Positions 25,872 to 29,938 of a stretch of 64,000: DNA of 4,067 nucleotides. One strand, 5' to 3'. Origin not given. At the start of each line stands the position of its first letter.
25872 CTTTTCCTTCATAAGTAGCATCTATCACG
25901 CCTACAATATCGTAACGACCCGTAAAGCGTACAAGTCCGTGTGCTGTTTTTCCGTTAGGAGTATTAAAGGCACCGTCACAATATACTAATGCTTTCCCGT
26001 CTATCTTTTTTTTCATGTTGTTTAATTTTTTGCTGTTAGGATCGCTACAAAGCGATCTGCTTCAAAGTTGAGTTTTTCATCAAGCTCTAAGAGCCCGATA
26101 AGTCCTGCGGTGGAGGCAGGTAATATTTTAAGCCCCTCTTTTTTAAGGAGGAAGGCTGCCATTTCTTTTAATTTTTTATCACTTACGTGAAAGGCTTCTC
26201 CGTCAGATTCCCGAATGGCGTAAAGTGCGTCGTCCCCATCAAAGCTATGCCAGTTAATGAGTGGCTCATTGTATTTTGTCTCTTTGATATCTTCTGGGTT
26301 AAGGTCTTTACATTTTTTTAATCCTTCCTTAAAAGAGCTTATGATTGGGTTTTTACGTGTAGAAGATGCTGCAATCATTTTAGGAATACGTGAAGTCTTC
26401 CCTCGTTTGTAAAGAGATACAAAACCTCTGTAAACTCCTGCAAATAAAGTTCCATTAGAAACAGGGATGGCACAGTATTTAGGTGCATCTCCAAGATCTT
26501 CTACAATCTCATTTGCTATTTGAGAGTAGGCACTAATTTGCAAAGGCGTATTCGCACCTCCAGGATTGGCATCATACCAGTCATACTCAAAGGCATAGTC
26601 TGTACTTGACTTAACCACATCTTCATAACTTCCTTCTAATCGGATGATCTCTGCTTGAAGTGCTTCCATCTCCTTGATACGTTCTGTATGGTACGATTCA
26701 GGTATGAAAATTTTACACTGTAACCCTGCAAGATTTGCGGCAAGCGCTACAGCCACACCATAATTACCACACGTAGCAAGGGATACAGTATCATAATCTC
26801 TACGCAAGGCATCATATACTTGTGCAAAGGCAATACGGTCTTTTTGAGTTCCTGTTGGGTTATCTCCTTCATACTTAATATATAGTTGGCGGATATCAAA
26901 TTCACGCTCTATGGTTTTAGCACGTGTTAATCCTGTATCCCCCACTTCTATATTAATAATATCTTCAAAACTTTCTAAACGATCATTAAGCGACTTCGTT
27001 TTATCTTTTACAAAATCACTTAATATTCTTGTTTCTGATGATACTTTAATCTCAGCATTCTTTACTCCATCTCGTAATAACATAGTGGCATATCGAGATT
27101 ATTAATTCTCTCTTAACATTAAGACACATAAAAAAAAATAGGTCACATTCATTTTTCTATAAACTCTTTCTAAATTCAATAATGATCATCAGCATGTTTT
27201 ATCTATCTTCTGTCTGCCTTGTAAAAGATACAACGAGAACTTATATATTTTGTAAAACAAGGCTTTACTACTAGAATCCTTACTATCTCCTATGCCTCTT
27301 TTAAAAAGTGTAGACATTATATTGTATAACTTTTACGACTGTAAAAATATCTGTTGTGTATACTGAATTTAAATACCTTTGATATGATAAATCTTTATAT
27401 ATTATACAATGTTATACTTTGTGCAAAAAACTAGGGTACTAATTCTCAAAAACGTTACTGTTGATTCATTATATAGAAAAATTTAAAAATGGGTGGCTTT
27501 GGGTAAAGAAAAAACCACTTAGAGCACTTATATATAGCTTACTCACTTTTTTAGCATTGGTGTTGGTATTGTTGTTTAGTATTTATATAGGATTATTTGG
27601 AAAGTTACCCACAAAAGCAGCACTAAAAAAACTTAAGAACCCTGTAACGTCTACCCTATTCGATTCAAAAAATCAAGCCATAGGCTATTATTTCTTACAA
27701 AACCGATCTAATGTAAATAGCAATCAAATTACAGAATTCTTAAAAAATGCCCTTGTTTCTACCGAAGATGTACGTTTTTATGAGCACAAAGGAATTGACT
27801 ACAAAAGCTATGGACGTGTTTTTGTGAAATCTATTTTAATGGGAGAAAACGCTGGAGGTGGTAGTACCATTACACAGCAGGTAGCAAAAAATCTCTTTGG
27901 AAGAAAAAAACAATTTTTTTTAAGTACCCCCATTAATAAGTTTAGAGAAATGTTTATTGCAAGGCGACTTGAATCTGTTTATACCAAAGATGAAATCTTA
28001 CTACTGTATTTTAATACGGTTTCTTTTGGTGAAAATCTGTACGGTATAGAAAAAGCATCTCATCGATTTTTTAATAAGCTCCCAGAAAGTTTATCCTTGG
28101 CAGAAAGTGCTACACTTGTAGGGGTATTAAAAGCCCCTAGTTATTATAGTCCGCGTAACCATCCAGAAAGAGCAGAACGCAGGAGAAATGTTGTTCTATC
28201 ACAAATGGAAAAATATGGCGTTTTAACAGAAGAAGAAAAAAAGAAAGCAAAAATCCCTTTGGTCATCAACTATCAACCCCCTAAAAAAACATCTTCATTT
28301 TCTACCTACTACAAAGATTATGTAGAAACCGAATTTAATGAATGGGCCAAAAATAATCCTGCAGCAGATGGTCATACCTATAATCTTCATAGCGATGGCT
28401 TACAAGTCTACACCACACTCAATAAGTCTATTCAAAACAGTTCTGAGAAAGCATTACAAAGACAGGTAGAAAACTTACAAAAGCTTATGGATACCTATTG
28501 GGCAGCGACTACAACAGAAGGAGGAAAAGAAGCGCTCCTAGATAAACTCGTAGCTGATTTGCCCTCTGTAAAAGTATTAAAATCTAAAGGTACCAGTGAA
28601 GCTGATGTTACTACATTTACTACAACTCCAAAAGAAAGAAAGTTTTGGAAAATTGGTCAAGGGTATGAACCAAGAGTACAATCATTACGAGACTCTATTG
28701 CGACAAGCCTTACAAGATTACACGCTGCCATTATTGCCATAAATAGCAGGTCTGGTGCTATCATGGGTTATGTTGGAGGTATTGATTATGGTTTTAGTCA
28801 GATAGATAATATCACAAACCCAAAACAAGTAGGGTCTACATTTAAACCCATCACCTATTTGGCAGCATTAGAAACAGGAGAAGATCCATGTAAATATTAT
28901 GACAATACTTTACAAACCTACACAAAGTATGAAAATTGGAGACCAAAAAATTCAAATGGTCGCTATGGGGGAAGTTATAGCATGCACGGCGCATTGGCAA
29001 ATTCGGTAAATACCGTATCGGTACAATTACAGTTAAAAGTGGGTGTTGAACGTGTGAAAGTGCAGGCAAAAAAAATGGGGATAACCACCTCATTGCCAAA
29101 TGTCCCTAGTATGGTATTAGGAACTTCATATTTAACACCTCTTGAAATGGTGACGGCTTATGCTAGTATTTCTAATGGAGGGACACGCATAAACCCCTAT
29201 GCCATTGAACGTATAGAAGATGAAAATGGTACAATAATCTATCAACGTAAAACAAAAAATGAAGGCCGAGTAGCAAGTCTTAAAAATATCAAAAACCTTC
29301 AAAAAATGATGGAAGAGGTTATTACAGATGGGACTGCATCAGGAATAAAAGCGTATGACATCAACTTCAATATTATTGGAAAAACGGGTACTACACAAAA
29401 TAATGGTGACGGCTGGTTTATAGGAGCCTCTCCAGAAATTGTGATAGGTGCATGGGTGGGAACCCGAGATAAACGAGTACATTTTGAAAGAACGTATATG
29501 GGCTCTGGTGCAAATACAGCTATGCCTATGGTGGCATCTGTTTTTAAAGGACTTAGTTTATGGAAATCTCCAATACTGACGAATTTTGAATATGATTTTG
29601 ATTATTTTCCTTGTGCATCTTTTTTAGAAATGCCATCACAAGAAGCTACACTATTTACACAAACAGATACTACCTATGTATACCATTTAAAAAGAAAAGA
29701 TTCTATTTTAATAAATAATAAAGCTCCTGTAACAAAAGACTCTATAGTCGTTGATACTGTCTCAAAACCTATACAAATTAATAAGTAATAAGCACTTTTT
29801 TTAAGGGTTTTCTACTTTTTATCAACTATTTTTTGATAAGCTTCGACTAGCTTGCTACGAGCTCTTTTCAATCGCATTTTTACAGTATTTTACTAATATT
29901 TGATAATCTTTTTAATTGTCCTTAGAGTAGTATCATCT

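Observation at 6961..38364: Clustered ECF-sigma regulon defined by nine oriented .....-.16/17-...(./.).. promoters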

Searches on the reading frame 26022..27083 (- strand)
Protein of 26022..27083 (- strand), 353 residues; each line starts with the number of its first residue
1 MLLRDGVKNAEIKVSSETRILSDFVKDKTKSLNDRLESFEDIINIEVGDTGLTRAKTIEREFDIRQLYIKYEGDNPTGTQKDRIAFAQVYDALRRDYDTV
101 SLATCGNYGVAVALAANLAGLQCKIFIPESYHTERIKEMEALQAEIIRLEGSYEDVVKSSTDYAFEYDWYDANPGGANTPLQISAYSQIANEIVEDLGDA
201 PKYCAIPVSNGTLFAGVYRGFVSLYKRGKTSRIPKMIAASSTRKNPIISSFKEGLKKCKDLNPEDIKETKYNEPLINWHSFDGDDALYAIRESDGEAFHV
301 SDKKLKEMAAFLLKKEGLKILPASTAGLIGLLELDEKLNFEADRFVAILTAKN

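Call 4: search_protein_families(library=pfam, proteins=[window:26022-27083:-])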
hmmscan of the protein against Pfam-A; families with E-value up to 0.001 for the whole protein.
window:26022-27083:- (353 aa): 1 family
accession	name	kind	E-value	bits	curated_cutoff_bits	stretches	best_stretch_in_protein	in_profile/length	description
PF00291.31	PALP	-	2e-55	188.7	35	1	46-350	4-294/295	Pyridoxal-phosphate dependent enzyme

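Call 52: search_protein_families(library=ncbifam, proteins=[window:26022-27083:-], max_evalue=0.00001)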
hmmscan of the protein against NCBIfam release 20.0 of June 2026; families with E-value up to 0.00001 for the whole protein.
window:26022-27083:- (353 aa): 36 families (the best 25 are shown)
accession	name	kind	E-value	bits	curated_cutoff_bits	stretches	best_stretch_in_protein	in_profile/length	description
NF004996.0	PRK06381.1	equivalog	1.1e-126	422.2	266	1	48-352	14-317/319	threonine synthase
NF004170.0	PRK05638.1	equivalog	1.5e-36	125.9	421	1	36-351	53-353/442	threonine synthase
NF006050.0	PRK08197.1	equivalog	2.2e-31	109.1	303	1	40-343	71-370/406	threonine synthase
NF005035.0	PRK06450.1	equivalog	6.8e-30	104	301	1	66-325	66-312/338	threonine synthase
TIGR00260.1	thrC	equivalog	3.7e-27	95.4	167.1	1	37-343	9-322/340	threonine synthase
NF006205.0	PRK08329.1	equivalog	8.4e-25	87.5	358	1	65-350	72-340/347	threonine synthase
NF008735.0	PRK11761.1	equivalog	4.2e-18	65.6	413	1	43-164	6-128/296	cysteine synthase CysM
TIGR01136.1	cysKM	subfamily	2.3e-17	63.3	344.15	1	46-151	4-111/299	cysteine synthase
NF006058.0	PRK08206.1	equivalog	1.5e-16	60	276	1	99-254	118-277/402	diaminopropionate ammonia-lyase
NF006094.0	PRK08246.1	subfamily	8e-16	58.3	331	1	34-220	8-188/310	serine/threonine dehydratase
TIGR01137.1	cysta_beta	equivalog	9.1e-16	57.6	510.25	1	42-149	5-114/457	cystathionine beta-synthase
TIGR01138.1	cysM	equivalog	1.1e-15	57.9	394.2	1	46-149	5-111/290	cysteine synthase B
NF007989.0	PRK10717.1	equivalog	5.2e-15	55.3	387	1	45-158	10-130/334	cysteine synthase A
TIGR01139.1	cysK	equivalog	2e-14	53.5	350.95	1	46-265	4-221/298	cysteine synthase A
TIGR01127.1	ilvA_1Cterm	equivalog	1.2e-12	47.6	378.75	1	65-339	15-271/380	threonine ammonia-lyase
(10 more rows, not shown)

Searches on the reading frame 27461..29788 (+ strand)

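Call 4: search_protein_families(library=pfam, proteins=[window:27461-29788:+])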
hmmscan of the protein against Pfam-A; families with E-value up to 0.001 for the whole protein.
window:27461-29788:+ (775 aa): 2 families
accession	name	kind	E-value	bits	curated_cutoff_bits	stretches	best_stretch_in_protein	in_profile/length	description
PF00912.28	Transgly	-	2.6e-56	190.3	27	1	80-249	12-177/178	Transglycosylase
PF00905.27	Transpeptidase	-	2.8e-31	109.3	22.1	1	423-658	2-266/299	Penicillin binding protein transpeptidase domain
